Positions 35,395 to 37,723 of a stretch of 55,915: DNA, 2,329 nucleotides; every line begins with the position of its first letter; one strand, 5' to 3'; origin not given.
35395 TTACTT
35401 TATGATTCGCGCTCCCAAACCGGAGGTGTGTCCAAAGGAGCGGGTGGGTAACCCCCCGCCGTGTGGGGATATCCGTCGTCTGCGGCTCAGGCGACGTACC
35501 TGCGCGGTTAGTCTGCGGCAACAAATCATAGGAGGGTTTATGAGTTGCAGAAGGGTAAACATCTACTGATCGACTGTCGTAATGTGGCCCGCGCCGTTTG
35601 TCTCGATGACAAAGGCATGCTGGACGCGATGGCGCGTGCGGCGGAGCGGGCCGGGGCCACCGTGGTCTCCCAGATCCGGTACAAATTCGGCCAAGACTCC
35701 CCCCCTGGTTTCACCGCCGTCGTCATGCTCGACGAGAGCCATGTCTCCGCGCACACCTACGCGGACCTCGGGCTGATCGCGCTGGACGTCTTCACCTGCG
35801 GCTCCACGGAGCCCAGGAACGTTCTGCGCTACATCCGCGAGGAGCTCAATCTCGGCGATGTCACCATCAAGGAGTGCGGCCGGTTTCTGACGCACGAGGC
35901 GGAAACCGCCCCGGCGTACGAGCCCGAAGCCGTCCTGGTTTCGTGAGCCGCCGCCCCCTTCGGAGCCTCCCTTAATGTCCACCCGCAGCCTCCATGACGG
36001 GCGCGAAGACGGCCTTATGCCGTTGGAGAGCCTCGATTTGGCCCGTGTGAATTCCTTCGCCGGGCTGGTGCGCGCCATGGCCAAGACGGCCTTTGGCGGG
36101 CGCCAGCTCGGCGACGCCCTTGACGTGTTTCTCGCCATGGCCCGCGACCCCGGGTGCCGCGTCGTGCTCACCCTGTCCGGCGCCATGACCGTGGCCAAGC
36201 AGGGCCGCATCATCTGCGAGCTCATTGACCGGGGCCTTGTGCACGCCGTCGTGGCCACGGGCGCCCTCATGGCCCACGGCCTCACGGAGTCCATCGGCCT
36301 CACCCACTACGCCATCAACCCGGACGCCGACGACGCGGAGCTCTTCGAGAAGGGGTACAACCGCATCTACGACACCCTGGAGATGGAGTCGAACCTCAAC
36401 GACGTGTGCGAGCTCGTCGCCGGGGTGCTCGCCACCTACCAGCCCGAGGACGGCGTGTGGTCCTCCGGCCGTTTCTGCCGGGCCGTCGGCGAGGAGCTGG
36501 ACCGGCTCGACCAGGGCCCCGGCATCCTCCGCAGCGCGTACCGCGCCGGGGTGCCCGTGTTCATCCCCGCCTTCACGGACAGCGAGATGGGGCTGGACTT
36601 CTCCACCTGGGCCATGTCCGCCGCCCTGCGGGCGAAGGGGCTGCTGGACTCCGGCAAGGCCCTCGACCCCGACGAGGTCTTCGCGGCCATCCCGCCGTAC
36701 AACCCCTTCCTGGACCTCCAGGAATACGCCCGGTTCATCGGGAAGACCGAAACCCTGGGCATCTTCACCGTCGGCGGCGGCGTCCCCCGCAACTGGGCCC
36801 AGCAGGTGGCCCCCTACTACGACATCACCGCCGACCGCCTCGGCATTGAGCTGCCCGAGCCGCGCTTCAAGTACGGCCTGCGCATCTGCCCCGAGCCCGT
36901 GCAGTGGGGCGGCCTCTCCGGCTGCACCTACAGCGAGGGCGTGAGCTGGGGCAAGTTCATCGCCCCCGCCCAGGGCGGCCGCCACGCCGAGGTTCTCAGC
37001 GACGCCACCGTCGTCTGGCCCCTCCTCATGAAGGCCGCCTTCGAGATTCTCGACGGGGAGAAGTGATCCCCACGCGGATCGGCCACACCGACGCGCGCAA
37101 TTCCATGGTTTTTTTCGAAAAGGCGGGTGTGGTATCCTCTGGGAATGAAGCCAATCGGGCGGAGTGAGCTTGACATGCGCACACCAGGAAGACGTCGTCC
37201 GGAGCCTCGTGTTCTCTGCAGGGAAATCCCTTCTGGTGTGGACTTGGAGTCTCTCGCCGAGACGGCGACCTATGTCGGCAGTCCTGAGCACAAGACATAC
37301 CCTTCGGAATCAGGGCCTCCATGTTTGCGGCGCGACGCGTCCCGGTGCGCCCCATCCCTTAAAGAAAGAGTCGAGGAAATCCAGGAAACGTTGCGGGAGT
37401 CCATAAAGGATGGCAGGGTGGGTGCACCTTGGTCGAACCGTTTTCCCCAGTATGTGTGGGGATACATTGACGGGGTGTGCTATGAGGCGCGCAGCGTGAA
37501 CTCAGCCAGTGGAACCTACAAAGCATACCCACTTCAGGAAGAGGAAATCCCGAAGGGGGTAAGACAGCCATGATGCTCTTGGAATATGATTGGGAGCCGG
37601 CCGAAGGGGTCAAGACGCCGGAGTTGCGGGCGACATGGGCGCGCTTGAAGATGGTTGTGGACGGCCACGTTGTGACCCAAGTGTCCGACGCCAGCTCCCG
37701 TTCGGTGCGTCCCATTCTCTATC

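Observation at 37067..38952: Low-GC two-gene cassette: unknown small protein coupled to a 431-aa protein with an HExxH-less ImmA/IrrE domain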

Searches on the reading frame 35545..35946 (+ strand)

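Call 3: search_protein_families(library=pfam, proteins=[window:35545-35946:+], max_evalue=1)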
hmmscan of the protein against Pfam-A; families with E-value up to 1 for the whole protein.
window:35545-35946:+ (133 aa): 1 family
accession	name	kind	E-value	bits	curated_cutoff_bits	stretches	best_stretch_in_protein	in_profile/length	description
PF02675.21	AdoMet_dc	-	2e-25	89.6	25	1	6-113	1-106/107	S-adenosylmethionine decarboxylase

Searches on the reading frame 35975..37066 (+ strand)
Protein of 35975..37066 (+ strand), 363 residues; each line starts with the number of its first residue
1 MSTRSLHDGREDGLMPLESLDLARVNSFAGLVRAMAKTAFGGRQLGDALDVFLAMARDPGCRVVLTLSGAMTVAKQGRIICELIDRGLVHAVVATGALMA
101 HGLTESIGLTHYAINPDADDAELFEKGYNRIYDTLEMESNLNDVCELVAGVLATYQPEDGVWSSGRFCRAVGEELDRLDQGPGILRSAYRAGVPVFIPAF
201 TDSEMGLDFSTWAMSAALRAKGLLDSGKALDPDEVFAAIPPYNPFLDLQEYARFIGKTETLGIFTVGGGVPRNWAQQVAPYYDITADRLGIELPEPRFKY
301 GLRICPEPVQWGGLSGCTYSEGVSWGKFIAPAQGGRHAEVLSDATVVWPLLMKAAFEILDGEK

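Call 3: search_protein_families(library=pfam, proteins=[window:35975-37066:+], max_evalue=1)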
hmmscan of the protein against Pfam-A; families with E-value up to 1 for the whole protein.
window:35975-37066:+ (363 aa): 3 families
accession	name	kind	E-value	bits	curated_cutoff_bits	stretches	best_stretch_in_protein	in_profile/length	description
PF01916.23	DS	-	5.2e-69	233.1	27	2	31-213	2-181/288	Deoxyhypusine synthase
PF03941.20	INCENP_ARK-bind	-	0.078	13.4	22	1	210-243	19-50/55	Inner centromere protein, ARK binding region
PF21570.3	ArgZ-like_C_2nd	-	0.12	12.4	27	1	56-129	10-81/213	Arginine dihydrolase ArgZ-like, C-terminal, Rossmann fold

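Call 80: find_encoding_contigs(protein=window:35975-37066:+, flank=6000, max_places=6)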
Protein window:35975-37066:+ (363 aa): no gene with exactly this product is on record in the collection.

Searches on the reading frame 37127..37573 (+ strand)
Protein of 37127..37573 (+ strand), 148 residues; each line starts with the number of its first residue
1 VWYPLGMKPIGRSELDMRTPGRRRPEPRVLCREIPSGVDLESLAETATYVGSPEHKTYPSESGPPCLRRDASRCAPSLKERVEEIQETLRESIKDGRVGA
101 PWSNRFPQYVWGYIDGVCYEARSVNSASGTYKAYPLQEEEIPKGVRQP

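Call 3: search_protein_families(library=pfam, proteins=[window:37127-37573:+], max_evalue=1)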
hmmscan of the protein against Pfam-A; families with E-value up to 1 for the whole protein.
window:37127-37573:+ (148 aa): 0 families

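Call 4: search_protein_families(library=padloc, proteins=[window:37127-37573:+], max_evalue=1)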
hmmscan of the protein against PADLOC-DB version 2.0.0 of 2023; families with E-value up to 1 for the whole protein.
window:37127-37573:+ (148 aa): 1 family
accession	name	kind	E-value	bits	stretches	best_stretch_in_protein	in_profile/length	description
PDLC03898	NsnC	-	0.0015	16.2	1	84-145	205-257/263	-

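Call 5: search_protein_families(library=ncbifam, proteins=[window:37127-37573:+], max_evalue=1)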
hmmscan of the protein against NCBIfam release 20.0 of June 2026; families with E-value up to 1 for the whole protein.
window:37127-37573:+ (148 aa): 0 families

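Call 7: find_homologous_proteins(query=window:37127-37573:+, max_evalue=0.001)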
Query window:37127-37573:+ (148 aa): 3 proteins with E <= 0.001 among 39 candidates.
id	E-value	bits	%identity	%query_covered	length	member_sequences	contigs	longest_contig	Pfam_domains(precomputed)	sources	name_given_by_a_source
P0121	3.1e-75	269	92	89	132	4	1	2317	-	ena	-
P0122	1.4e-29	121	53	71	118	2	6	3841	-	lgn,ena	-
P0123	6.0e-24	103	46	78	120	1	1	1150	-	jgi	jgi:hypothetical protein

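Call 21: search_solved_structures(query=A2, max_evalue=10, show_alignments=3)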
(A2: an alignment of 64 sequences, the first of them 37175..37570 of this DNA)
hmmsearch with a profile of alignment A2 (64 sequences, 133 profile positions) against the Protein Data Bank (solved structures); distinct sequences matched with E-value up to 10: 1.
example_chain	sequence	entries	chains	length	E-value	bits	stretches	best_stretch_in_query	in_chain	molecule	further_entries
6ofs_A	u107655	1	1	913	0.28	14.5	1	26-73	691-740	Probable zinc protease PqqL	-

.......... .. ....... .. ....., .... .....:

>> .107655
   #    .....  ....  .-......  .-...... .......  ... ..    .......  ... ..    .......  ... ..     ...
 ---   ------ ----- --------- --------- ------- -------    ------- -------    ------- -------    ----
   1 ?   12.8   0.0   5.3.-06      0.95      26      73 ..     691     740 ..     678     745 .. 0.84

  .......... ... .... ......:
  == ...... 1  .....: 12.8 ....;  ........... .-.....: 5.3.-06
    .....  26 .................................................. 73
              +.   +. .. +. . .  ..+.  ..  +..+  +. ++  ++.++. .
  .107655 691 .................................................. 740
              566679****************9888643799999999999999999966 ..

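Call 23: search_protein_families(library=pfam, alignment_id=A2, max_evalue=1)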
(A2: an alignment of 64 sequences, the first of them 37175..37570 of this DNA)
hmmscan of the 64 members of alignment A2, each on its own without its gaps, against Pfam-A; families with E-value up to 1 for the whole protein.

A. member 1, window:37175-37570:+ (132 aa): 0 families

B. families by the number of members that match (of 64 scanned): 4 families
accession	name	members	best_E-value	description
PF18031.6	UCH_C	1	0.097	Ubiquitin carboxyl-terminal hydrolases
PF07197.17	DUF1409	1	0.1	Protein of unknown function (DUF1409)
PF15143.11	DUF4575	1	0.12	Domain of unknown function (DUF4575)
PF16859.10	TetR_C_11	1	0.19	Tetracyclin repressor-like, C-terminal domain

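Call 24: find_homologous_proteins(query=A2, max_evalue=0.001)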
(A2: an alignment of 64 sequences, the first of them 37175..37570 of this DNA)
Query A2 (64 sequences) (132 aa, profile of the alignment): 507 proteins with E <= 0.001 among 1233 candidates; the best 120 are listed.
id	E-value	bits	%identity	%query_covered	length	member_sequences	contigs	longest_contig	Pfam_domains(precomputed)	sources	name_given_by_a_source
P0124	3.8e-59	216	47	86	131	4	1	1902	-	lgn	-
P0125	8.8e-59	215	48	99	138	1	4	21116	-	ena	-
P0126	2.6e-58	214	50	89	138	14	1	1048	-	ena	-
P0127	2.6e-58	214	45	99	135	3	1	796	-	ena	-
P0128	3.8e-58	213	47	86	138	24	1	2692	-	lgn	-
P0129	9.1e-58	212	49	86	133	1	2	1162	-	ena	-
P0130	2.2e-57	211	45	87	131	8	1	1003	-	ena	-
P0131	2.4e-57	211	47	99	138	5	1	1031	-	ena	-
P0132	3.0e-57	210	48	99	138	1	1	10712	-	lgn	-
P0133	3.1e-57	210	45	86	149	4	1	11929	-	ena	-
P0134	3.9e-57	210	46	87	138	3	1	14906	-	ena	-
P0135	4.1e-57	210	49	86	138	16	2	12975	-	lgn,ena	-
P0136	4.3e-57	210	49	85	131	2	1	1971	-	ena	-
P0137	5.0e-57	210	48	86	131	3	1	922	-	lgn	-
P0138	5.9e-57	209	49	86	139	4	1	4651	-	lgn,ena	-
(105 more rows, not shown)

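Call 32: predict_structure(alignment_id=A3)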
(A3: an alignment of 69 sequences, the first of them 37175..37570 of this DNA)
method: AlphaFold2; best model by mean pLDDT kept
length: 132 residues; sequences in the alignment: 69
mean_pLDDT: 77.1   pTM: 0.69
mean pLDDT of the five models: 77.1, 74.8, 74.5, 73.3, 70.0
residues with pLDDT >= 90: 37; 70-90: 54; 50-70: 29; < 50: 12
segments of 3 or more residues with pLDDT < 50: 1-4, 39-44
pLDDT, mean of each block of 10 residues (from residue 1): 50 80 91 71 49 54 80 93 88 91 90 89 81 65
secondary structure, 60 per line:
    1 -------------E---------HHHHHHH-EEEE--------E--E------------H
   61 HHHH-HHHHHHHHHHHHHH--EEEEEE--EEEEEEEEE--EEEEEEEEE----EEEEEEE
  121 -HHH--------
elements in order: H24-30 E32-35 H60-64 H66-79 E82-87 E90-98 E101-109 E114-120

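Call 35: fold_search(model_id=the predicted structure, library=pdb)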
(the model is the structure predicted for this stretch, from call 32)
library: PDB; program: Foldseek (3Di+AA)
matches with E <= 10: 376; with E <= 0.001: 0
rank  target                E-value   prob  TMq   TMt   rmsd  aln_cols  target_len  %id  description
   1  9g12_A                5.1e-01  0.11  0.23  0.30   7.3        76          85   12  Mycobacterium tuberculosis RelBE1 toxin-antitoxin system; rv1247c (relB1 antitoxin), rv1246c (relE1 toxin) (released 2025-12-17)
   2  2h28_B                6.2e-01  0.18  0.24  0.28   5.0        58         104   17  Crystal structure of YeeU from E. coli. Northeast Structural Genomics target ER304 (released 2006-07-18)
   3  7m5f_C                7.5e-01  0.15  0.25  0.27   4.9        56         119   18  Contact-dependent inhibition system from Serratia marcescens BWH57 (released 2021-05-12)
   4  9g12_B                7.5e-01  0.10  0.23  0.31   7.7        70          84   13  Mycobacterium tuberculosis RelBE1 toxin-antitoxin system; rv1247c (relB1 antitoxin), rv1246c (relE1 toxin) (released 2025-12-17)
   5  3g5o_C                8.0e-01  0.12  0.25  0.32   6.2        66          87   15  The crystal structure of the toxin-antitoxin complex RelBE2 (Rv2865-2866) from Mycobacterium tuberculosis (released 2009-04-14)
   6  3bpq_B                8.0e-01  0.09  0.23  0.30   6.7        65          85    9  Crystal Structure of RelB-RelE antitoxin-toxin complex from Methanococcus jannaschii (released 2008-12-23)
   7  7yqm                  8.0e-01  0.04  0.20  0.06  17.5       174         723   14  2.9-angstrom cryo-EM structure of Ecoli malate synthase G (released 2023-03-29)
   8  2khe_MODEL_1_A        8.5e-01  0.16  0.27  0.36   6.3        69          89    9  Solution Structure of the Bacterial Toxin Rele from Thermus Thermophilus HB8 (released 2010-03-31)
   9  9xqd_J                8.5e-01  0.08  0.20  0.06  11.2        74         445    9  The structure of outer peripheral region in the phage phiKZ baseplate complex (released 2026-02-11)
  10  8c24_B                9.1e-01  0.16  0.26  0.34   6.2        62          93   16  ParDE1 toxin-antitoxin complex from Mycobacterium tuberculosis (rv1960c-rv1959c) (released 2023-12-20)
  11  3g5o_B                9.1e-01  0.15  0.30  0.43   6.5        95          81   15  The crystal structure of the toxin-antitoxin complex RelBE2 (Rv2865-2866) from Mycobacterium tuberculosis (released 2009-04-14)
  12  4g1m_B                9.7e-01  0.04  0.17  0.05  14.3        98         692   17  Re-refinement of alpha V beta 3 structure (released 2012-12-12)
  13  2hx6_MODEL_1_A        1.3e+00  0.05  0.21  0.19   9.2        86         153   13  Solution structure analysis of the phage T4 endoribonuclease RegB (released 2006-10-31)
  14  3gxe_B                1.3e+00  0.23  0.20  0.29   1.8        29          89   28  Complex of a Low Affinity Collagen Site with the Fibronectin 8-9FnI Domain Pair (released 2010-04-07)
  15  9w3a_C                1.3e+00  0.11  0.25  0.28   6.9        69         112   13  Crystal structure of PfiAT toxin-antitoxin complex (released 2026-02-11)
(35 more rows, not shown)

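Call 52: find_related_loci(query=A3, collection=viral_contigs, flank=4000)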
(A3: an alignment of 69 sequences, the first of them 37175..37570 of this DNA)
Query A3 (132 aa) in viral_contigs; peptide patterns used: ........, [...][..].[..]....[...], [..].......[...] (x = any residue, [..] = any of these).
9 stretches matched a pattern, but none encodes a relative of the query by tblastn (E <= 1e-3).

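Call 53: find_related_loci(query=A3, collection=metagenome_contigs, flank=3000)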
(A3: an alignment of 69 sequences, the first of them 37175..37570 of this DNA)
Query A3 (132 aa) in metagenome_contigs; peptide patterns used: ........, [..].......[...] (x = any residue, [..] = any of these).
309 stretches matched a pattern; 262 encode a relative of the query (tblastn E <= 1e-3); the best 80 are kept; 80 distinct loci.
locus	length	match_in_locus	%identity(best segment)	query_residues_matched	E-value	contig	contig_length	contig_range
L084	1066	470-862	55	1-131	1e-51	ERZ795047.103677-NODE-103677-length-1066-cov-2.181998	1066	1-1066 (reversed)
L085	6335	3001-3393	55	1-129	1e-34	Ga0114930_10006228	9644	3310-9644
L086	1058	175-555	50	1-129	1e-35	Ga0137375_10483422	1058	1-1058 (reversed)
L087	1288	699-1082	49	1-131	3e-35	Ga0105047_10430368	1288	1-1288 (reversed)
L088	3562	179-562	49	1-131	1e-34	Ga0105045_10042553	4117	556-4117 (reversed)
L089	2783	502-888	47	1-131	3e-34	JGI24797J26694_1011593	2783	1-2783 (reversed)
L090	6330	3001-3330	55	19-129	4e-34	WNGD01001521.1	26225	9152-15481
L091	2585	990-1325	55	19-131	5e-34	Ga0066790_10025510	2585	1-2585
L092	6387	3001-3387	47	1-131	3e-34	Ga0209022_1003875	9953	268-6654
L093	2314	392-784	52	1-132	2e-34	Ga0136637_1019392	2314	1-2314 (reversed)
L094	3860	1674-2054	50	1-129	1e-33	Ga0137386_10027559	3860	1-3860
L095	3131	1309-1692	47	1-129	1e-33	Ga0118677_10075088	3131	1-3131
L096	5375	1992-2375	48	1-129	2e-33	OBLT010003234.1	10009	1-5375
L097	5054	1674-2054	50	1-129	1e-33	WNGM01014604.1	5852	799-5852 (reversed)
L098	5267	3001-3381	50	1-129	1e-33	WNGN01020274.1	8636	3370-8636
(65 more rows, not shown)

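Call 56: search_protein_families(library=padloc, alignment_id=A3, max_evalue=0.01)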
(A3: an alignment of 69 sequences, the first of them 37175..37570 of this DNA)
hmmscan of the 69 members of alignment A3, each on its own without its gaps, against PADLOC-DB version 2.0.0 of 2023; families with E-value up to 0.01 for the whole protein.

A. member 1, window:37175-37570:+ (132 aa): 1 family
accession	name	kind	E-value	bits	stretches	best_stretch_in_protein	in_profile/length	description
PDLC03898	NsnC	-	0.0011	16.6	1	68-129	205-257/263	-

B. families by the number of members that match (of 69 scanned): 1 family
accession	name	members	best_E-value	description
PDLC03898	NsnC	2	0.0011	-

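Call 68: fold_search(model_id=the predicted structure, library=viral)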
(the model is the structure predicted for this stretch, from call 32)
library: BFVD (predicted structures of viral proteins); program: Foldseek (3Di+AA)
matches with E <= 10: 518; with E <= 0.001: 0
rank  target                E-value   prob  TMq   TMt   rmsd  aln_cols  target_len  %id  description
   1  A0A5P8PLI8            3.2e-01  0.11  0.23  0.28   8.2        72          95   11  (no name in the UniProt tables at hand)
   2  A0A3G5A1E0            3.7e-01  0.09  0.19  0.06  11.4        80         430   15  MORN repeat-containing protein [Gaeavirus sp.]
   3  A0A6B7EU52            5.1e-01  0.11  0.19  0.07  10.5        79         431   13  (no name in the UniProt tables at hand)
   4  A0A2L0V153            5.4e-01  0.18  0.32  0.42   8.0       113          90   13  (no name in the UniProt tables at hand)
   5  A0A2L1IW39            5.8e-01  0.12  0.25  0.26   7.2        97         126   11  Uncharacterized protein [Streptomyces phage BillNye]
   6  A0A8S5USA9            5.8e-01  0.11  0.21  0.07  12.6        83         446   10  Structural protein [Myoviridae sp. ctijX18]
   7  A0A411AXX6            6.1e-01  0.21  0.23  0.46   5.2        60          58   12  Uncharacterized protein [Streptomyces phage WheeHeim]
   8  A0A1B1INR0            7.0e-01  0.08  0.17  0.07  10.3        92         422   17  (no name in the UniProt tables at hand)
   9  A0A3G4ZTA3            7.0e-01  0.06  0.18  0.23  11.6        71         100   14  Uncharacterized protein [Edafosvirus sp.]
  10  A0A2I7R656            7.5e-01  0.13  0.23  0.38  12.8        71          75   11  (no name in the UniProt tables at hand)
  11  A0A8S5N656            7.5e-01  0.06  0.18  0.04  16.6        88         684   12  Baseplate structural protein [Myoviridae sp. ctsip2]
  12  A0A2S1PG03            7.5e-01  0.03  0.14  0.13  12.0       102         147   13  Uncharacterized protein [Pseudomonas phage 98PfluR60PP]
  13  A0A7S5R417            8.5e-01  0.21  0.23  0.45   5.4        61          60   10  (no name in the UniProt tables at hand)
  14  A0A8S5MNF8            9.0e-01  0.10  0.25  0.22   7.7        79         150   15  Uncharacterized protein [Myoviridae sp. ctI7W9]
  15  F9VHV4                9.0e-01  0.09  0.21  0.18  12.3        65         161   14  (no name in the UniProt tables at hand)
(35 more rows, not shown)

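Call 77: search_protein_representatives(alignment_id=A3)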
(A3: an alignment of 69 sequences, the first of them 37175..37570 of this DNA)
Query: 69 sequences, 132 profile positions. Proteins with E-value up to 0.001 (for the whole library): 843; up to 1e-10: 451; up to 1e-30: 59. The best 150 are listed.
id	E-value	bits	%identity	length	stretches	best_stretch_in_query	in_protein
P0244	1.3e-72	258.2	-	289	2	1-98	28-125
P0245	1.2e-55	203.3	-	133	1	1-131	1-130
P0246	1.2e-53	196.9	-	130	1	1-129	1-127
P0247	9.8e-51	187.4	-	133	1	1-131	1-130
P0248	6.6e-50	184.7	-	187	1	1-127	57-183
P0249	1.9e-48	180.0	-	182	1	1-124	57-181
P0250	4.8e-48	178.7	-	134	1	1-130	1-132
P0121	2.4e-46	173.2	-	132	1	1-129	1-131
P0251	1.0e-45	171.2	-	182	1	1-126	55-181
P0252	1.9e-45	170.3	-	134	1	1-128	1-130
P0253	1.2e-44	167.8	-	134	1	1-126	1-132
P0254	1.2e-42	161.2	-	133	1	1-127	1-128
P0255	1.5e-42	160.9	-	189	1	1-126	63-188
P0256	2.1e-42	160.5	-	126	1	1-126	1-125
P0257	4.8e-42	159.3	-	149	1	1-123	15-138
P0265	2.6e-38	147.2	-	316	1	1-100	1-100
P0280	1.4e-34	135.1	-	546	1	26-109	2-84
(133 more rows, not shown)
